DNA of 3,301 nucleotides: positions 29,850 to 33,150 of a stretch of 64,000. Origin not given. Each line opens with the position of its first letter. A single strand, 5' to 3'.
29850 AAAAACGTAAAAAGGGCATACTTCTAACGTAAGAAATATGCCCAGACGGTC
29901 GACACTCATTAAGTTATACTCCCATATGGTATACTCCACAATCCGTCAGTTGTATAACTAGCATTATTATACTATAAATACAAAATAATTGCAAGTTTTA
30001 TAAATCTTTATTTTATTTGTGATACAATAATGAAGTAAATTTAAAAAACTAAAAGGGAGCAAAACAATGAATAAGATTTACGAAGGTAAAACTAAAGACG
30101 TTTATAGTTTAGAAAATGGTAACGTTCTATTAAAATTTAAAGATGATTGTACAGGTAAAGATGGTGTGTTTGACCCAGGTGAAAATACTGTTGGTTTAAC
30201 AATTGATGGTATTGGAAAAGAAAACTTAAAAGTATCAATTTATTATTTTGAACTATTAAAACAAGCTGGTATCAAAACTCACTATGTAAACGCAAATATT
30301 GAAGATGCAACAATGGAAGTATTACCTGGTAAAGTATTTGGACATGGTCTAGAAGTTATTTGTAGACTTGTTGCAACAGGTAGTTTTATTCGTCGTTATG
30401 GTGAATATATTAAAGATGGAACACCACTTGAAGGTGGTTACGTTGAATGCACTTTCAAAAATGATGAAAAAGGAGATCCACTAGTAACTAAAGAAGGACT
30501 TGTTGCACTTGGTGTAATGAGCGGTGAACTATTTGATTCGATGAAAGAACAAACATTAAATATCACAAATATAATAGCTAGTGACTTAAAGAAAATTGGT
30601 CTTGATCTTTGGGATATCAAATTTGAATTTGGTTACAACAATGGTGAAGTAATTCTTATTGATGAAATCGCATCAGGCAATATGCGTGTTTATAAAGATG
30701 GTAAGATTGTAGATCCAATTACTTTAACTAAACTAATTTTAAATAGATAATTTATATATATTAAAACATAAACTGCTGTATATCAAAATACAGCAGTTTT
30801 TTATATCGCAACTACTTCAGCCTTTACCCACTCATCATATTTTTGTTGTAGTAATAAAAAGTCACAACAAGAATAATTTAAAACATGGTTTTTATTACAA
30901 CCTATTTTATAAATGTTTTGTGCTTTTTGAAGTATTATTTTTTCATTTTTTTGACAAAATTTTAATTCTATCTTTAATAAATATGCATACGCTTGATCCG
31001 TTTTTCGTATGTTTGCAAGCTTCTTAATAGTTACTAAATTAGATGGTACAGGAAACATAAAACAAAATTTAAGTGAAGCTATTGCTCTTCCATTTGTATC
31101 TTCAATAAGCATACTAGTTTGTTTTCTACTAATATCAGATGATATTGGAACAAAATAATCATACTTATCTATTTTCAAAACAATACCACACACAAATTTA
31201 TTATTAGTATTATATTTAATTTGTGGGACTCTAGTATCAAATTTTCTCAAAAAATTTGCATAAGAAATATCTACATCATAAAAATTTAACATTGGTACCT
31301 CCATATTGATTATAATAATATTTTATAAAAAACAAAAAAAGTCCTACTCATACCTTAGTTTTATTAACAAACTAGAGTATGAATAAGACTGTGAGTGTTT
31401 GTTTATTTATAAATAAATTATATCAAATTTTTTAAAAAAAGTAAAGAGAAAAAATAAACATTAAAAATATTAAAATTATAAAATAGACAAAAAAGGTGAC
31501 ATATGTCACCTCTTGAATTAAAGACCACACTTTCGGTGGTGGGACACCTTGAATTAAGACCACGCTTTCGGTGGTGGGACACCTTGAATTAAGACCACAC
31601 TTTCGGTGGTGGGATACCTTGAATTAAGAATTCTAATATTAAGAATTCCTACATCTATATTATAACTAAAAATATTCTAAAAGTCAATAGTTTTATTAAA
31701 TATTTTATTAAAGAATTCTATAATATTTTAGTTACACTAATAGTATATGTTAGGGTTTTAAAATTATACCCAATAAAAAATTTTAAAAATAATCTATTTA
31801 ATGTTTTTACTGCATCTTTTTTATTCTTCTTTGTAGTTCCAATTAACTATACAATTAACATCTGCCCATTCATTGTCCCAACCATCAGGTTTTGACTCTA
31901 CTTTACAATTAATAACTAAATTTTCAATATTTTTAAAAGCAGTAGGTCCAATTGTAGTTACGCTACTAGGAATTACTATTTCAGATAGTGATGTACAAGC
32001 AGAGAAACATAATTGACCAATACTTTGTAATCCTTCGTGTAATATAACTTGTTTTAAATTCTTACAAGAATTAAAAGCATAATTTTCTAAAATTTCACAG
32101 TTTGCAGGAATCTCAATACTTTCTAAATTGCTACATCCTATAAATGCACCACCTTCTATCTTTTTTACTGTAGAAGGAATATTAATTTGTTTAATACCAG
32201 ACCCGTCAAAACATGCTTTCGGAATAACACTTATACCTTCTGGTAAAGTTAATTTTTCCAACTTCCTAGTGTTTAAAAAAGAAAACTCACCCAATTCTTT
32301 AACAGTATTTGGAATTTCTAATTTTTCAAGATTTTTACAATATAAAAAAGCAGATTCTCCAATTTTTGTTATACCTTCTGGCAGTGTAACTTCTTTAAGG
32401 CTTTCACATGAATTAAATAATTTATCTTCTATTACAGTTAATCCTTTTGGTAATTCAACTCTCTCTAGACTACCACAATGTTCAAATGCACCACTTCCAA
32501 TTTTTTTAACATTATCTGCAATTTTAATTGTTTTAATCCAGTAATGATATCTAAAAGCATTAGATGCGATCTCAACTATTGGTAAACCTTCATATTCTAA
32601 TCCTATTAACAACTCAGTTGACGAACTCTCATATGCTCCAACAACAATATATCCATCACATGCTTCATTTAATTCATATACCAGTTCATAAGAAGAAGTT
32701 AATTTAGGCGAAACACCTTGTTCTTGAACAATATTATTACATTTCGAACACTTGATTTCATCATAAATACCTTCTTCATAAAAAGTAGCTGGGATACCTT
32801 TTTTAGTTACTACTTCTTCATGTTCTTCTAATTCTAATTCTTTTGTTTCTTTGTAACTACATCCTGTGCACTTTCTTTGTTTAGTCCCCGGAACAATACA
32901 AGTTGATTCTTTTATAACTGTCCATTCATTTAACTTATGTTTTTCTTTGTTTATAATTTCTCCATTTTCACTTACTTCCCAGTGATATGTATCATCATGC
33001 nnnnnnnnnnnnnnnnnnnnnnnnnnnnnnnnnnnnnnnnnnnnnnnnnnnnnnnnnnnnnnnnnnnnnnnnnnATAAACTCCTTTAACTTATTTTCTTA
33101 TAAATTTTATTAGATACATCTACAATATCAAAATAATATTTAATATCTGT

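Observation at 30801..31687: Complete type III toxin-antitoxin (ToxIN/AbiQ-like) module: promoter, 3.4 x 35-nt repeats, terminators, toxN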

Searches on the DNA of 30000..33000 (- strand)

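Call 7: search_rna_families(source=window, start=30000, end=33000, threshold=evalue, max_evalue=10, show_alignments=3)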
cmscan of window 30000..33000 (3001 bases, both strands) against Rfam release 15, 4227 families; matches with E-value up to 10: 3.
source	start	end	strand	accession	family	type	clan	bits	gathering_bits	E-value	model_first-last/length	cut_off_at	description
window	30765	30859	-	RF02618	SSRC34_2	Gene; sRNA;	-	31.1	48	0.019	1-125/125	no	Streptococcus sRNA 34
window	32110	32134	+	RF01339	CRISPR-DR27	Gene; CRISPR;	-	22.1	35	2.8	1-25/25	no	CRISPR RNA direct repeat element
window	31021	31129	+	RF02048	STnc30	Gene; sRNA;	-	18.9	120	8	1-132/132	no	Salmonella enterica conserved region STnc30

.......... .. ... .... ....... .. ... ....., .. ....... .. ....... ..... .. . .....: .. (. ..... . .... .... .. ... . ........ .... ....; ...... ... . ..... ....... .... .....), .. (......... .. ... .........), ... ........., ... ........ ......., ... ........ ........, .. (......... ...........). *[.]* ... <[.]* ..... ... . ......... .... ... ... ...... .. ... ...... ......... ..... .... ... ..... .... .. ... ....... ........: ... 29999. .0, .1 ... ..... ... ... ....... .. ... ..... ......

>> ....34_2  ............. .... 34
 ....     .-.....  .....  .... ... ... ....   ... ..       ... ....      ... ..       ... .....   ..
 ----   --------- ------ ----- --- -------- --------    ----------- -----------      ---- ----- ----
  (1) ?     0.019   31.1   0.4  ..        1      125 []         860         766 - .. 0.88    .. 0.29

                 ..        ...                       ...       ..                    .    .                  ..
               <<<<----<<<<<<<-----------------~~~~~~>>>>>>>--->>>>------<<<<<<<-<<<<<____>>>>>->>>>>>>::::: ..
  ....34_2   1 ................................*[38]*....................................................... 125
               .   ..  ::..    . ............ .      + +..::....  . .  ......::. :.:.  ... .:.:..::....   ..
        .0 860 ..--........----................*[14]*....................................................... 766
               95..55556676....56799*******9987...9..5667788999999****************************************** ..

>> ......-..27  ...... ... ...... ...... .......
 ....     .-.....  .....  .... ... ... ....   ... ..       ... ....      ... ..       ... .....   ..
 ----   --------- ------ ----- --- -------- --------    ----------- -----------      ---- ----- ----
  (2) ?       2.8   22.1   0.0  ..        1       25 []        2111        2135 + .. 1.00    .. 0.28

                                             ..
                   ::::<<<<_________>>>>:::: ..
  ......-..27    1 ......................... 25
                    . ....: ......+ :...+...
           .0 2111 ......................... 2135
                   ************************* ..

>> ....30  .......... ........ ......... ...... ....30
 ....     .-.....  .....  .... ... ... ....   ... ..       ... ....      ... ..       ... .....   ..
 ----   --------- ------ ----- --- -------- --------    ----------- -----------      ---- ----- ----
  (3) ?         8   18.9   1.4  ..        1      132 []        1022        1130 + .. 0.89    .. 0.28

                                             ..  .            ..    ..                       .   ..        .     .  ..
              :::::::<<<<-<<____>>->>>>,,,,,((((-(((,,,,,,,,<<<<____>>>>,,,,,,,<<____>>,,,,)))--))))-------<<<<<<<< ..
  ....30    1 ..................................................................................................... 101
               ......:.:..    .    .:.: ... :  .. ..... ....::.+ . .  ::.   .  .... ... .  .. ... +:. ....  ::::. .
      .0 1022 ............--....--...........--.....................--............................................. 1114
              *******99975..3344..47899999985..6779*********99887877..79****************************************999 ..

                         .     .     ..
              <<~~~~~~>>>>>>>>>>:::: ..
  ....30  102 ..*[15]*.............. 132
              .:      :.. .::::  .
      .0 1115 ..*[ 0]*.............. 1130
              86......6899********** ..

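Call 50: search_dna_similar(query=L065:2200-2320:+, collection=plasmids, mode=distant, max_evalue=1)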
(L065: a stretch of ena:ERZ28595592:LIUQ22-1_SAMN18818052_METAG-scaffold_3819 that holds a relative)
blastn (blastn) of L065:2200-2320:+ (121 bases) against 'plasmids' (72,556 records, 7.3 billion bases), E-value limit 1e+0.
Records with a match: 10; places in all: 10; records where one place covers at least 80% of the query: 0.
Best place of each record, by identity: 90-95% 1; 80-90% 9.
By first word of the organism name: Clostridium 5; Bacillus 3; Aeromonas 1; Clostridioides 1.
By predicted mobility (MOB-suite, as given by PLSDB): mobilizable 5; non-mobilizable 5.
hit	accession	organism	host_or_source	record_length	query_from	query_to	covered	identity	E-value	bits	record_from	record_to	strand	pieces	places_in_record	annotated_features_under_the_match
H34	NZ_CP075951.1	Clostridium perfringens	Pea soup, FP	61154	13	48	30%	86.5%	3e-1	42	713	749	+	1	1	none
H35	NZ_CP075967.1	Clostridium perfringens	Feces, FP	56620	13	48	30%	86.5%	3e-1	42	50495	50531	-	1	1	none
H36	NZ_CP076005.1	Clostridium perfringens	Meatballs, FP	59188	13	48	30%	86.5%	3e-1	42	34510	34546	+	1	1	none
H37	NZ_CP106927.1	Clostridium perfringens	barbeque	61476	13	48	30%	86.5%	3e-1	42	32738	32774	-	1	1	none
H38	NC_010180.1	Bacillus mycoides KBAB4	-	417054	66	102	31%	83.8%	3e-1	41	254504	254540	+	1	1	none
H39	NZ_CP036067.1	Bacillus mycoides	cell culture,soil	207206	66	102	31%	83.8%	3e-1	41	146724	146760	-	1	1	none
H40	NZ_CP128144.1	Bacillus mycoides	bacterial isolate,field soil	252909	66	102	31%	83.8%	3e-1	41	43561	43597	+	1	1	none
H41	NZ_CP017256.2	Clostridium taeniosporum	microbial cells,Lake Mainaki silt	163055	12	45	28%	88.2%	3e-2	45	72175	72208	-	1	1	none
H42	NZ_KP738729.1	Aeromonas sp. Ne-1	-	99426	12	44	27%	88.2%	3e-1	41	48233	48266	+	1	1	none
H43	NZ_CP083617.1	Clostridioides difficile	-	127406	20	49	25%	90.0%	3e-1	42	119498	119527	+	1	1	none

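Call 51: search_dna_similar(query=L065:2200-2320:+, collection=phages, mode=distant, max_evalue=1)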
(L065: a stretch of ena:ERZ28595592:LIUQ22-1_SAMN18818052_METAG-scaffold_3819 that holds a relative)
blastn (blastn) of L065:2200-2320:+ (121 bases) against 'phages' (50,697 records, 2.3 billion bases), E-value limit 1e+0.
Records with a match: 24; places in all: 26; records where one place covers at least 80% of the query: 0.
Best place of each record, by identity: 90-95% 3; 80-90% 11; 60-80% 10.
By first word of the organism name: Escherichia 13; Salmonella 10; Clostridioides 1.
By host as written in the record: Escherichia coli 4; - 3; Salmonella enterica serotype Derby 2; Salmonella enterica subsp. enterica serovar Typhi 2; Escherichia coli K-12 2; Salmonella enterica serovar Typhimurium strain ATCC 13311 DMST 562 2; Salmonella enterica subsp. enterica serovar Typhimurium 2; Escherichia coli O157 EC-48 (63-Fv18-1) 2; and 4 more.
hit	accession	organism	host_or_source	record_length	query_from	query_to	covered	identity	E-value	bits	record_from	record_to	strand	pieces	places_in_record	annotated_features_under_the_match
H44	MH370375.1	Salmonella phage S124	Salmonella enterica serotype Derby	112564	20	56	31%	79.1%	3e-1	39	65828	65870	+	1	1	none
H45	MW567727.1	Salmonella phage STWB21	Salmonella enterica subsp. enterica ...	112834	20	56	31%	79.1%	3e-1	39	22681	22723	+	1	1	none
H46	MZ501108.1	Escherichia phage TrudiGerster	Escherichia coli K-12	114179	20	56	31%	79.1%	3e-1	39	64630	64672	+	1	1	none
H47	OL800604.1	Salmonella phage vB_STy-RN29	Salmonella enterica serovar Typhimurium ...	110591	20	56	31%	79.1%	3e-1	39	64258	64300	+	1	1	none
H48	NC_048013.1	Salmonella phage S124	Salmonella enterica serotype Derby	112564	20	56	31%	79.1%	3e-1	39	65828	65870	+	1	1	none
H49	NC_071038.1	Salmonella phage vB_STy-RN29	Salmonella enterica serovar Typhimurium ...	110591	20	56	31%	79.1%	3e-1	39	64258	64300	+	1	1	none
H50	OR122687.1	Salmonella phage vB_SenS-AKM_ECS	Salmonella sp.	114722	20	56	31%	79.1%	3e-1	39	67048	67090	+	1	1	none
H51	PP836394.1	Salmonella phage vB_SenS-AKM_HA2021_32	Salmonella enterica subsp. enterica ...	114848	20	56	31%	79.1%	3e-1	39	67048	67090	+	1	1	none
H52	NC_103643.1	Salmonella phage STWB21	Salmonella enterica subsp. enterica ...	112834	20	56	31%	79.1%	3e-1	39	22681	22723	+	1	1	none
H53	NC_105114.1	Escherichia phage TrudiGerster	Escherichia coli K-12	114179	20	56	31%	79.1%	3e-1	39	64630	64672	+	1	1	none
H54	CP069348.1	Clostridioides phage pCD1602_4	water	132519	17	49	27%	87.9%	3e-2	43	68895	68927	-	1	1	record has no annotation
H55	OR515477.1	Escherichia phage Es2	Escherichia sp. JL 983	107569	19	49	26%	90.6%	1e-1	42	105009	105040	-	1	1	DNA primase/helicase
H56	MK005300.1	Salmonella phage STG2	Salmonella enterica subsp. enterica ...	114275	20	47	23%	92.9%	3e-2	43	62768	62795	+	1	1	none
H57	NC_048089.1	Salmonella phage STG2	Salmonella enterica subsp. enterica ...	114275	20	47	23%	92.9%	3e-2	43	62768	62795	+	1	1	none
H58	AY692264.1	Escherichia phage T5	-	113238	19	47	24%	89.7%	3e-1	40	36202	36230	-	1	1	promoter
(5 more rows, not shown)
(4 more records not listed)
